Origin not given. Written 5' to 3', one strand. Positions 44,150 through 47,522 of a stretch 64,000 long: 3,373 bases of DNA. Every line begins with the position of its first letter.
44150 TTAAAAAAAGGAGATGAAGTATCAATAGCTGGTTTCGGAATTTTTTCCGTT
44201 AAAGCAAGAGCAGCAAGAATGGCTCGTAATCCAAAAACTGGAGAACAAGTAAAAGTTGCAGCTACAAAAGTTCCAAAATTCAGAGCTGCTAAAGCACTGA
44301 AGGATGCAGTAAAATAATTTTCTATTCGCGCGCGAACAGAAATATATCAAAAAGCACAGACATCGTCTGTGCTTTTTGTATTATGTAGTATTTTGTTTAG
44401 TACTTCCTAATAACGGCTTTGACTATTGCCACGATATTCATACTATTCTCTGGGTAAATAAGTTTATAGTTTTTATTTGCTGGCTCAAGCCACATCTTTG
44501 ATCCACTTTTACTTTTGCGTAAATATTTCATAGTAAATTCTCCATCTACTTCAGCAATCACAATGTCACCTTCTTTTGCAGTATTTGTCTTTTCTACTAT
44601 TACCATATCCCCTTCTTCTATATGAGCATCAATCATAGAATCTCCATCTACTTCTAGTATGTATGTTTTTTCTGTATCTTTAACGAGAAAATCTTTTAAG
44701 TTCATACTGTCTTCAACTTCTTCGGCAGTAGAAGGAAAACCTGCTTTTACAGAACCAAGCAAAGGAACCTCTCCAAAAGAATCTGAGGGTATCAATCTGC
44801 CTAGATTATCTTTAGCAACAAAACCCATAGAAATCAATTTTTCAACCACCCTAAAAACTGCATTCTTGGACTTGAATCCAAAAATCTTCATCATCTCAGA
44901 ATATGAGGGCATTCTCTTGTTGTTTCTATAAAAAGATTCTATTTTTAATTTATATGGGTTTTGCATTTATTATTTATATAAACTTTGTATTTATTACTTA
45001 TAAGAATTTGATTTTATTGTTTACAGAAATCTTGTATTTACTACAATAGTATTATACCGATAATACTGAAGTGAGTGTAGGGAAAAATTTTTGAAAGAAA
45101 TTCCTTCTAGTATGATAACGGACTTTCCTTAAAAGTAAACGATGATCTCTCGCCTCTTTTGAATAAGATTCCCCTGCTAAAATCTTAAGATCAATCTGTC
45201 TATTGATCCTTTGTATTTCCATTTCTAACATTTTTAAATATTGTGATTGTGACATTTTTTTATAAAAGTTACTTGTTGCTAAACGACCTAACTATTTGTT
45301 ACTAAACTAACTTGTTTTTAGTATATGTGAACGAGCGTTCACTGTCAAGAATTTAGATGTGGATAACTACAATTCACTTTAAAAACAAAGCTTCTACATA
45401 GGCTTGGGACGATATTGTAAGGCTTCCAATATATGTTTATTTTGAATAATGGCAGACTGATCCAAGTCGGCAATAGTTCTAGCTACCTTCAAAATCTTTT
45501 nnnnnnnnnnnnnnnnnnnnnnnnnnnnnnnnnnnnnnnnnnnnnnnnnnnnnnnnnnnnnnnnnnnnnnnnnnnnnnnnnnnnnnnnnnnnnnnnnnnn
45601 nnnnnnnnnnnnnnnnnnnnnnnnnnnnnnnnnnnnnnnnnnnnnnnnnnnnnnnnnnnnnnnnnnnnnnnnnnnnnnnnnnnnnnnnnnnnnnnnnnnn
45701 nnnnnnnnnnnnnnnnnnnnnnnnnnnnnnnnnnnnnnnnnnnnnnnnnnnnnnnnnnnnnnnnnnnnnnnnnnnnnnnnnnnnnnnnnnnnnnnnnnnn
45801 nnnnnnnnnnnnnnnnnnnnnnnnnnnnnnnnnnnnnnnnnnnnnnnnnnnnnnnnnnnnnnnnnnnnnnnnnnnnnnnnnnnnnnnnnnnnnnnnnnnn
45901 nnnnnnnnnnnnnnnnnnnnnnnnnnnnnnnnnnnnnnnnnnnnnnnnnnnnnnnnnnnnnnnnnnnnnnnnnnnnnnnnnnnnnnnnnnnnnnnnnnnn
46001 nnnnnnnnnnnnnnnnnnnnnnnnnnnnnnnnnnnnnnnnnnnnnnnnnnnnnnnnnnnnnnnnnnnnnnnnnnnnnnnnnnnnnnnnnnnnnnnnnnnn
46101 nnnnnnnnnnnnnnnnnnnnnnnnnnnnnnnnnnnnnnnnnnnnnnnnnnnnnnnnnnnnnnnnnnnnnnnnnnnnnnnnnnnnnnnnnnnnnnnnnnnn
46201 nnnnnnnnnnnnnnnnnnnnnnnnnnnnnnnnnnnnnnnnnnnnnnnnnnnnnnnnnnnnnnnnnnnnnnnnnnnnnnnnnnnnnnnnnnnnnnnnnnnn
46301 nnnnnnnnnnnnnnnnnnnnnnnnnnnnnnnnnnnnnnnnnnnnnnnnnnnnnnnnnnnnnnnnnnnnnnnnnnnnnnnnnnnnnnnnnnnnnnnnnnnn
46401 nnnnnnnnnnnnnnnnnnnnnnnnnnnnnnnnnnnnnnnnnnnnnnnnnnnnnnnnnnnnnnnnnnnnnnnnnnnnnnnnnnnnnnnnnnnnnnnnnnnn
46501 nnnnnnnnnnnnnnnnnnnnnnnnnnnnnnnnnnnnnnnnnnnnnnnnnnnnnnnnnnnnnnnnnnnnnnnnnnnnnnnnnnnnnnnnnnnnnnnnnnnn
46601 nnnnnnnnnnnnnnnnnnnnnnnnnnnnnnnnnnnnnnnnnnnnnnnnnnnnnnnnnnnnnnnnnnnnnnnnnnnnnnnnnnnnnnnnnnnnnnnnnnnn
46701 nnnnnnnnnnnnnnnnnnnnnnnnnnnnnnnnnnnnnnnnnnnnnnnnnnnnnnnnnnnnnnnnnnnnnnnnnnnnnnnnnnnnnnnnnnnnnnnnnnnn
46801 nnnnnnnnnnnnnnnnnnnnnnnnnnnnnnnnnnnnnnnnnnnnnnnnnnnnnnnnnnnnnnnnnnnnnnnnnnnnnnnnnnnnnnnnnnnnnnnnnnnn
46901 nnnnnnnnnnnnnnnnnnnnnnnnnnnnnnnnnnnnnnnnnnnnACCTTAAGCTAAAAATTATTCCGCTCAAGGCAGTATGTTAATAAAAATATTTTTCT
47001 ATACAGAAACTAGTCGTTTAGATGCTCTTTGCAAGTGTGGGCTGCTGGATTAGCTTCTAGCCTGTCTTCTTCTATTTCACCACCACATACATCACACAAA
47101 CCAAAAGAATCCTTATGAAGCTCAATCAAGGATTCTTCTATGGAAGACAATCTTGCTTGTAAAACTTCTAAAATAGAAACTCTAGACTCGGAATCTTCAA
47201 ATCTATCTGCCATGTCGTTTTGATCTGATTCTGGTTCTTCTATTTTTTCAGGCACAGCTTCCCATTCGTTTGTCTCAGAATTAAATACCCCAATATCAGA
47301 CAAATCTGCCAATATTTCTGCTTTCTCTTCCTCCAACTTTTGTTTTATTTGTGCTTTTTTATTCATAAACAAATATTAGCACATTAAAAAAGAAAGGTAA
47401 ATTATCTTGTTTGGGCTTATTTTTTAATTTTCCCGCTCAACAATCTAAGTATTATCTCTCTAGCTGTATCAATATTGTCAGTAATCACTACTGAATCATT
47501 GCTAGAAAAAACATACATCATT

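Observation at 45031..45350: Textbook SOS promoter: Cheo-type LexA box (GAAC-N4-GTTC) embedded between perfect -35 and -10 elements, driving a small ORF plus lexA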

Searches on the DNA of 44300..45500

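Call 62: search_rna_families(source=window, start=44300, end=45500, threshold=evalue, max_evalue=1)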
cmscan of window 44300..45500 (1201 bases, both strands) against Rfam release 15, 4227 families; matches with E-value up to 1: 4.
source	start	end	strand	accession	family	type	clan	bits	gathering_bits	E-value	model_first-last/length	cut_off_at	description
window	44318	44382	+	RF02432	SpF25_sRNA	Gene; sRNA;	-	24.2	48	0.26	1-102/102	no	Streptococcus sRNA SpF25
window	44351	44401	-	RF02844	RefA9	Gene; antisense;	-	24.2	49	0.43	1-64/64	no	Enterococcus sRNA A9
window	44345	44381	-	RF00143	mir-6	Gene; miRNA;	CL00083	23.4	58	0.2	1-74/74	no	mir-6 microRNA precursor family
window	44322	44381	+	RF00506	Thr_leader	Cis-reg; leader;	-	19.7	55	0.67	1-118/118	no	Threonine operon leader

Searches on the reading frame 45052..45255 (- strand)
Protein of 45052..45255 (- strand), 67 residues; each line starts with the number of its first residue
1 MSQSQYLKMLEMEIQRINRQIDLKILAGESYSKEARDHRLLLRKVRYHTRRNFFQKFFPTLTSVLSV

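Call 4: search_protein_families(library=pfam, proteins=[window:45052-45255:-], max_evalue=0.01)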
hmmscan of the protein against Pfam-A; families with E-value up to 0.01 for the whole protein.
window:45052-45255:- (67 aa): 0 families

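Call 37: find_homologous_proteins(query=window:45052-45255:-, max_evalue=0.001)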
Query window:45052-45255:- (67 aa): 328 proteins with E <= 0.001 among 328 candidates; the best 120 are listed.
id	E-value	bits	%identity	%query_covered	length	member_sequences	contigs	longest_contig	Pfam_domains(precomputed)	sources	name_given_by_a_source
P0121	2.3e-35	136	100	100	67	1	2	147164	-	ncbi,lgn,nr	ncbi:MAG: hypothetical protein K9L98_01530 [Candidatus Pacebacteria bacterium]|nr:hypothetical prote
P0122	6.1e-27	109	81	100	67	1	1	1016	-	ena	-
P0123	9.7e-26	106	78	97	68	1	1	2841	-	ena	-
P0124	3.2e-25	104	81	93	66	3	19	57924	-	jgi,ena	-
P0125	3.3e-25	104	75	96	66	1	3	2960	-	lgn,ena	-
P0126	5.8e-25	103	75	96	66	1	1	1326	-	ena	-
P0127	6.8e-25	103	79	93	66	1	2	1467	-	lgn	-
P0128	7.0e-25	103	75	96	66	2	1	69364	-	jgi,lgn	jgi:hypothetical protein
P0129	7.9e-25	103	77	93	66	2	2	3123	-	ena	-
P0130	1.7e-24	102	79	78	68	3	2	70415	-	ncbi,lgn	-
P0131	1.7e-24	102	76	94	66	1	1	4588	-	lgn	-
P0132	2.1e-24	101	76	94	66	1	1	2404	-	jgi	jgi:hypothetical protein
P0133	2.2e-24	101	73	96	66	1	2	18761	-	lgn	-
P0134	2.9e-24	101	77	93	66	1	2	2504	-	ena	-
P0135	3.0e-24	101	79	78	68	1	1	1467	-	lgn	-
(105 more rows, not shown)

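Call 47: predict_structure(alignment_id=A2)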
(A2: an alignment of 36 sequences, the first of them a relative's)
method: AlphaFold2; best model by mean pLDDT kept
length: 67 residues; sequences in the alignment: 36
mean_pLDDT: 86.7   pTM: 0.66
mean pLDDT of the five models: 86.7, 86.0, 85.1, 84.9, 83.3
residues with pLDDT >= 90: 43; 70-90: 9; 50-70: 13; < 50: 2
segments of 3 or more residues with pLDDT < 50: none
pLDDT, mean of each block of 10 residues (from residue 1): 90 98 98 98 92 68 53
secondary structure, 60 per line:
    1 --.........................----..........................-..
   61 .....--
elements in order: H3-27 H32-57 H59-65
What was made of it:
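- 45052..45255 (-): Small gene: 67-aa helical-hairpin protein of a family that matches no Pfam, NCBIfam or PHROGs model. AlphaFold2 pLDDT 86.7, two long helices (call 47).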

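Call 48: search_protein_representatives(alignment_id=A2)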
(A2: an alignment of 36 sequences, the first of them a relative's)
Query: 36 sequences, 66 profile positions. Proteins with E-value up to 0.001 (for the whole library): 298; up to 1e-10: 52; up to 1e-30: 0. The best 150 are listed.
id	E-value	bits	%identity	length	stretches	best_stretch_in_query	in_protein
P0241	3.4e-30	119.8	-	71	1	1-62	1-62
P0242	4.0e-28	113.1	-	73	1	1-62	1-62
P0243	8.4e-25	102.5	-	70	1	1-60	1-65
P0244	1.1e-24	102.1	-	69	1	1-62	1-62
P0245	6.8e-23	96.4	-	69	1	1-44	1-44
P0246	4.1e-22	93.9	-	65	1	14-64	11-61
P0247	1.4e-21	92.2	-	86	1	1-62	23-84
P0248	4.6e-21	90.5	-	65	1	1-61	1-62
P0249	1.1e-20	89.3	-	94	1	1-46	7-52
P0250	1.4e-20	89.0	-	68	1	1-63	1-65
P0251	4.3e-18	81.0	-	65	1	1-62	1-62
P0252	2.3e-17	78.7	-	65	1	1-60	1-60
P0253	2.4e-17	78.6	-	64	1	1-63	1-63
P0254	8.9e-16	73.6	-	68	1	1-64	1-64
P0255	1.2e-15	73.2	-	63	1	1-61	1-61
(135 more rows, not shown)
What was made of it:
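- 45052..45255 (-): 298 clusters at 50% identity; the 150 best listed are nearly all short (34-133 aa) (call 48).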

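Call 50: search_protein_families(library=ncbifam, proteins=[window:45052-45255:-], max_evalue=1)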
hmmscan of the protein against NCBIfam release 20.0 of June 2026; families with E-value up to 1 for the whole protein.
window:45052-45255:- (67 aa): 0 families

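Call 53: fold_search(model_id=the predicted structure, library=pdb)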
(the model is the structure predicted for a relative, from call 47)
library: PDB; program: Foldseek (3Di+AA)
matches with E <= 10: 101; with E <= 0.001: 0
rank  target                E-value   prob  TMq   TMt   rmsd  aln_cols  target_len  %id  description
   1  1skv_C                1.0e+00  0.97  0.72  0.83   0.9        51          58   10  Crystal Structure of D-63 from Sulfolobus Spindle Virus 1 (released 2004-07-13)
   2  1skv_B                1.8e+00  0.93  0.72  0.79   0.8        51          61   10  Crystal Structure of D-63 from Sulfolobus Spindle Virus 1 (released 2004-07-13)
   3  6hdz_A                1.8e+00  0.91  0.67  0.11   1.1        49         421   16  Pseudomonas aeruginosa Seryl-tRNA Synthetase in Complex with 5'-O-(N-(L-seryl)-Sulfamoyl)uridine (released 2019-12-04)
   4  6vme_M                1.8e+00  0.63  0.61  0.63   2.7        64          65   17  Human ESCRT-I heterotetramer headpiece (released 2020-05-20)
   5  6he3_A                1.9e+00  0.91  0.68  0.11   1.1        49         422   16  Pseudomonas aeruginosa Seryl-tRNA Synthetase in Complex with 5'-O-(N-(L-seryl)-sulfamoyl)cytidine (released 2019-12-04)
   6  6hgc_A                1.9e+00  0.14  0.40  0.12  12.0        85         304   14  Structure of Calypso in complex with DEUBAD of ASX (released 2019-01-23)
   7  6vme_K                2.2e+00  0.57  0.60  0.61   2.8        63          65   17  Human ESCRT-I heterotetramer headpiece (released 2020-05-20)
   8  3qne                  2.3e+00  0.90  0.66  0.10   0.5        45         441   11  Candida albicans seryl-tRNA synthetase (released 2011-08-03)
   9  6dlm_A                2.5e+00  0.23  0.41  0.37   4.3        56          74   21  DHD127 (released 2018-12-19)
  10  9ftm_F                2.5e+00  0.13  0.39  0.30   6.5        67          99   16  Asgard ESCRT-IIIB membrane-bound protofilament structure (released 2025-04-16)
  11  6ox7_C                2.5e+00  0.12  0.38  0.23   6.6        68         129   20  The complex of 1918 NS1-ED and the iSH2 domain of the human p85beta subunit of PI3K (released 2020-04-22)
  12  6x94                  2.7e+00  0.85  0.67  0.11   0.9        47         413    6  An orthogonal seryl-tRNA synthetase/tRNA pair for noncanonical amino acid mutagenesis in Escherichia coli (released 2020-11-04)
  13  6he1_A                2.7e+00  0.85  0.68  0.11   1.0        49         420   16  Pseudomonas aeruginosa Seryl-tRNA Synthetase in Complex with 5'-O-(N-(L-seryl)-sulfamoyl)N3-methyluridine (released 2019-12-04)
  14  9qo2_E                2.7e+00  0.28  0.54  0.44   3.7        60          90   13  Dissociation-state-1 of 9-subunit CSN and SCF (SKP1-SKP2-CKS1) complex (released 2026-02-18)
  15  5j0k_B                3.3e+00  0.77  0.74  0.68   0.9        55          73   13  De novo design of protein homo-oligomers with modular hydrogen bond network-mediated specificity (released 2016-05-25)
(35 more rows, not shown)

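Call 71: search_protein_families(library=phrogs, proteins=[window:45052-45255:-], max_evalue=1)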
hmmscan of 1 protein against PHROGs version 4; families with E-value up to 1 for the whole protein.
window:45052-45255:- (67 aa): 0 families
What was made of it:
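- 45052..45255 (-): No Pfam, NCBIfam or PHROGs hit (calls 4, 50, 71).
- Tried and rejected: Pfam, NCBIfam, PHROGs, a Foldseek search of the PDB and a 1.8-billion-protein profile search gave nothing informative (calls 4, 48, 50, 53, 71).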

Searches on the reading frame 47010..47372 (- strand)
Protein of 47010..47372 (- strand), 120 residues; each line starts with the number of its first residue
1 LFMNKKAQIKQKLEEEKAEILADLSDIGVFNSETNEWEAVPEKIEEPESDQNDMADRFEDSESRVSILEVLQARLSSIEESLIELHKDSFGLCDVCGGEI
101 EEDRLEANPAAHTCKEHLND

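Call 46: search_protein_families(library=pfam, proteins=[window:47010-47372:-], max_evalue=0.00001)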
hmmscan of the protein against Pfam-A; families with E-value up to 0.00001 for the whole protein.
window:47010-47372:- (120 aa): 2 families
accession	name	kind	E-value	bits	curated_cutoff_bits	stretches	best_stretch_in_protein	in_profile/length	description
PF01258.23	zf-dskA_traR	-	1.7e-07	31.6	24.9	1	89-116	2-29/36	Prokaryotic dksA/traR C4-type zinc finger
PF16326.10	ABC_tran_CTD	-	5e-06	27.1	32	0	33-85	6-60/69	ABC transporter C-terminal domain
